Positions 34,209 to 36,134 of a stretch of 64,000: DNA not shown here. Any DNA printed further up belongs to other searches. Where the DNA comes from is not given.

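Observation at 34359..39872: Translationally coupled four-gene operon of orphan membrane, zinc-ribbon and helical proteins: candidate novel envelope-associated machine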

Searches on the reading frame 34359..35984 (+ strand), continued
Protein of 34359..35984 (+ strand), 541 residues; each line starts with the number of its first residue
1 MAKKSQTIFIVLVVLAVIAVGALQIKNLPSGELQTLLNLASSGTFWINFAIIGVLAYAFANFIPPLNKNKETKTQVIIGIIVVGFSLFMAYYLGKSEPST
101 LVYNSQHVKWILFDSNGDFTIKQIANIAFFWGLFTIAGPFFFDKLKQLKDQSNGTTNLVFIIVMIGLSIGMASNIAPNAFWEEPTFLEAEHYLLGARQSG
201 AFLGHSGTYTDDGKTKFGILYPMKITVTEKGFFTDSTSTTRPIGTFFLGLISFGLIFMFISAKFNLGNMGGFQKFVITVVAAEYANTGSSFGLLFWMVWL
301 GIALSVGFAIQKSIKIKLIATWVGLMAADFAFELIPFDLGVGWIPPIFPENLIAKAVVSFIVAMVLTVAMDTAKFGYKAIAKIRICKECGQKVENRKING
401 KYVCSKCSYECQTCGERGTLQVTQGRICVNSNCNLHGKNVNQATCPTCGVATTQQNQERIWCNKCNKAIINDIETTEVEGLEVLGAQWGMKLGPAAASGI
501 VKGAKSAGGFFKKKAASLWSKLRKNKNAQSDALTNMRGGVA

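Call 77: search_protein_families(library=pfam, proteins=[L029:12610-14169:+, L030:9648-11474:+, L031:10988-12649:+, L029:9843-11483:+, L029:14176-15585:+, L029:15582-17093:+, L030:8294-9601:+, L030:12144-13151:+, L030:13156-14112:+, L029:11497-12120:+], max_evalue=0.01)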
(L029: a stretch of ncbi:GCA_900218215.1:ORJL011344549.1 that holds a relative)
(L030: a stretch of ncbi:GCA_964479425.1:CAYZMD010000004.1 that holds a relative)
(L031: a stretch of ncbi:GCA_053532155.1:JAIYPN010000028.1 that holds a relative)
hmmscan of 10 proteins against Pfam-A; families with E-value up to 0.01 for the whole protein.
L029:12610-14169:+ (519 aa): 0 families

L030:9648-11474:+ (608 aa): 0 families

L031:10988-12649:+ (553 aa): 1 family
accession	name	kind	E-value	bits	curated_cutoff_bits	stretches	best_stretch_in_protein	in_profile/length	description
PF14351.11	DUF4401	-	0.002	18.1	30.4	1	6-150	92-238/307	Domain of unknown function (DUF4401)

L029:9843-11483:+ (546 aa): 1 family
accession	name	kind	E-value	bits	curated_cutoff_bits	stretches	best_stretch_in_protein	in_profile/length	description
PF11902.13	DUF3422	-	0.0019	17.9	25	0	366-431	276-336/418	Protein of unknown function (DUF3422)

L029:14176-15585:+ (469 aa): 2 families
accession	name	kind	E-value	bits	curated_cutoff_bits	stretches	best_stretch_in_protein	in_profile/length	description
PF10938.13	YfdX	-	0.0046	17.4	26.6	1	73-126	67-117/149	YfdX protein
PF05008.21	V-SNARE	-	0.0073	17.2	25.9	1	375-453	11-89/92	Vesicle transport v-SNARE protein N-terminus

L029:15582-17093:+ (503 aa): 0 families

L030:8294-9601:+ (435 aa): 1 family
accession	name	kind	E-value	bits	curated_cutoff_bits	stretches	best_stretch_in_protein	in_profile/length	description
PF10047.15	DUF2281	-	0.0063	17.5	26.5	0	35-87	1-55/64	Protein of unknown function (DUF2281)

L030:12144-13151:+ (335 aa): 1 family
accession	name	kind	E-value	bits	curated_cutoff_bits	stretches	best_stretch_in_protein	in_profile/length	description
PF22073.2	Cep192_D4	-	0.00068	20.3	35.5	1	4-99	2-111/112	Cep192 domain 4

L030:13156-14112:+ (318 aa): 0 families

L029:11497-12120:+ (207 aa): 0 families

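Call 79: search_protein_families(library=pfam, proteins=[L001:8867-9634:+, L025:19296-19766:+, L026:16185-16658:+, L031:12597-13154:+, L025:11779-11886:+, L031:5620-6696:-], max_evalue=0.01)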
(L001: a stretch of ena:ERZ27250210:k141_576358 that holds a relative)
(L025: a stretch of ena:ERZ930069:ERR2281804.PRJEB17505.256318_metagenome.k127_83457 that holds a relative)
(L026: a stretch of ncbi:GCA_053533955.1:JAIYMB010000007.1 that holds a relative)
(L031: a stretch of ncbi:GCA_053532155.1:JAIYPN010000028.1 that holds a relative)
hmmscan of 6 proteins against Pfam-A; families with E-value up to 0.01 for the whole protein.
L001:8867-9634:+ (255 aa): 0 families

L025:19296-19766:+ (156 aa): 0 families

L026:16185-16658:+ (157 aa): 0 families

L031:12597-13154:+ (185 aa): 0 families

L025:11779-11886:+ (35 aa): 0 families

L031:5620-6696:- (358 aa): 0 families

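Call 85: find_related_loci(query=A9, collection=metagenome_contigs, flank=7000)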
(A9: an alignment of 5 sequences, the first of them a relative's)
Query A9 (175 aa) in metagenome_contigs; peptide patterns used: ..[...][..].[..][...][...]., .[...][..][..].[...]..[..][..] (x = any residue, [..] = any of these).
600 stretches matched a pattern (row limit reached: there are more); 1 encode a relative of the query (tblastn E <= 1e-3); 1 distinct loci.
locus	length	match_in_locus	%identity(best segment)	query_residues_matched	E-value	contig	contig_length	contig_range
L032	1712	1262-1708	43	6-151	2e-29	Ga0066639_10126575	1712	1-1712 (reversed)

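Call 86: find_related_loci(query=A1, collection=viral_contigs, flank=5000)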
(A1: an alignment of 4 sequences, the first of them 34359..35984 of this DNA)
Query A1 (541 aa) in viral_contigs; peptide patterns used: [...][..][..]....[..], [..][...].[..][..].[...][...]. (x = any residue, [..] = any of these).
240 stretches matched a pattern, but none encodes a relative of the query by tblastn (E <= 1e-3).

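Call 87: find_related_loci(query=A9, collection=viral_contigs, flank=5000)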
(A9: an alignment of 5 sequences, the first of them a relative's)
Query A9 (175 aa) in viral_contigs; peptide patterns used: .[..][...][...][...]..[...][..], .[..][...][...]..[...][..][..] (x = any residue, [..] = any of these).
207 stretches matched a pattern, but none encodes a relative of the query by tblastn (E <= 1e-3).
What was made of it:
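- No relatives in IMG/VR contigs (calls 86, 87).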

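Call 89: search_protein_families(library=pfam, alignment_id=A6, max_evalue=1)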
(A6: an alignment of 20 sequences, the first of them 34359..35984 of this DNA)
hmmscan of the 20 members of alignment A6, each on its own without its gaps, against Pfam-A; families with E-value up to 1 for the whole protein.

A. member 1, window:34359-35984:+ (541 aa): 1 family
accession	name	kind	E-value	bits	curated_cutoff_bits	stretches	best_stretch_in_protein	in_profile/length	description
PF24458.1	DUF7573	-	0.046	14.1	30.2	1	386-407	14-36/39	Domain of unknown function (DUF7573)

B. families by the number of members that match (of 20 scanned): 29 families (the first 25 are shown)
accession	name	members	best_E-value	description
PF08271.17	Zn_Ribbon_TF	2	0.0028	TFIIB zinc-binding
PF19529.4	DUF6057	1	0.01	Family of unknown function (DUF6057)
PF25637.1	DUF7942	1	0.014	Family of unknown function (DUF7942)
PF13863.11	DUF4200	1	0.017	Domain of unknown function (DUF4200)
PF25665.1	His1_capsid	1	0.031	His1 virus capsid protein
PF24458.1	DUF7573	1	0.046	Domain of unknown function (DUF7573)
PF09723.15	Zn_ribbon_8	1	0.078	Zinc ribbon domain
PF05393.16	Hum_adeno_E3A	1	0.082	Human adenovirus early E3A glycoprotein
PF11992.13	TgpA_N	1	0.093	TgpA N-terminal domain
PF10136.14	SpecificRecomb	1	0.096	Site-specific recombinase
PF18508.7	zf_C2H2_13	1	0.097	Zinc finger domain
PF20632.2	CoV_NSP13_ZBD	1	0.11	Coronavirus Non-structural protein 13, zinc-binding domain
PF00428.24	Ribosomal_60s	1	0.12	60s Acidic ribosomal protein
PF12958.12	DUF3847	1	0.14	Protein of unknown function (DUF3847)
PF12729.13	4HB_MCP_1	1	0.18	Four helix bundle sensory module for signal transduction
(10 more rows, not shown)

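Call 95: find_encoding_contigs(protein=P0009, flank=9000, max_places=1)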
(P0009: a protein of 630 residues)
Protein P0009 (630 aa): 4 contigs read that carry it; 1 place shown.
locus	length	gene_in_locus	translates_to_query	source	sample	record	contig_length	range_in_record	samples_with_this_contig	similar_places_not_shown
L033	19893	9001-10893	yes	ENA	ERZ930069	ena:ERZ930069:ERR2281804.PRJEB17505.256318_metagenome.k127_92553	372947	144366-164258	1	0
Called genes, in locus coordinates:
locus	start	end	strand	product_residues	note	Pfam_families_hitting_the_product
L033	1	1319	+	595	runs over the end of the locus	PF13607:Succ_CoA_lig (weak), PF00549:Ligase_CoA, PF00285:Citrate_synt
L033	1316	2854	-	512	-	PF00118:Cpn60_TCP1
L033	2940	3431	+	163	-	PF13238:AAA_18 (weak), PF13671:AAA_33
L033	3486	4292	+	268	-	PF23023:Anti-Pycsar_Apyc1, PF13483:Lactamase_B_3 (weak), PF12706:Lactamase_B_2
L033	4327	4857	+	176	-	-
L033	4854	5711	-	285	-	PF06550:SPP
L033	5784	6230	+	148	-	-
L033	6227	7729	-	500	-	PF01935:DUF87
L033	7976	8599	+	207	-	-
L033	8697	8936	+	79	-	PF01247:Ribosomal_L35Ae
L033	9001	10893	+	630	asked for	-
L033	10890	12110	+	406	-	-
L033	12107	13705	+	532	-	-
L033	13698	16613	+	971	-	-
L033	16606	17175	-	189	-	-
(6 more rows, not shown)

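Call 96: find_encoding_contigs(protein=P0012, flank=9000, max_places=1)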
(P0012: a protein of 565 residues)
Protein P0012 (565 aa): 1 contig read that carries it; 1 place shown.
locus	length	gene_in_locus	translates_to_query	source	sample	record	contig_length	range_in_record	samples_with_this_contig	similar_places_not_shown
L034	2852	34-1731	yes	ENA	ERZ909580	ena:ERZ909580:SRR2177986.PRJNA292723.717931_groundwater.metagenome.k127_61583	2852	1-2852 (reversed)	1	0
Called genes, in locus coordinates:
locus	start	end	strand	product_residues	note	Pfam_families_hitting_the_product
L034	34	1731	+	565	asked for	-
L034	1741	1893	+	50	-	-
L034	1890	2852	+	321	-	?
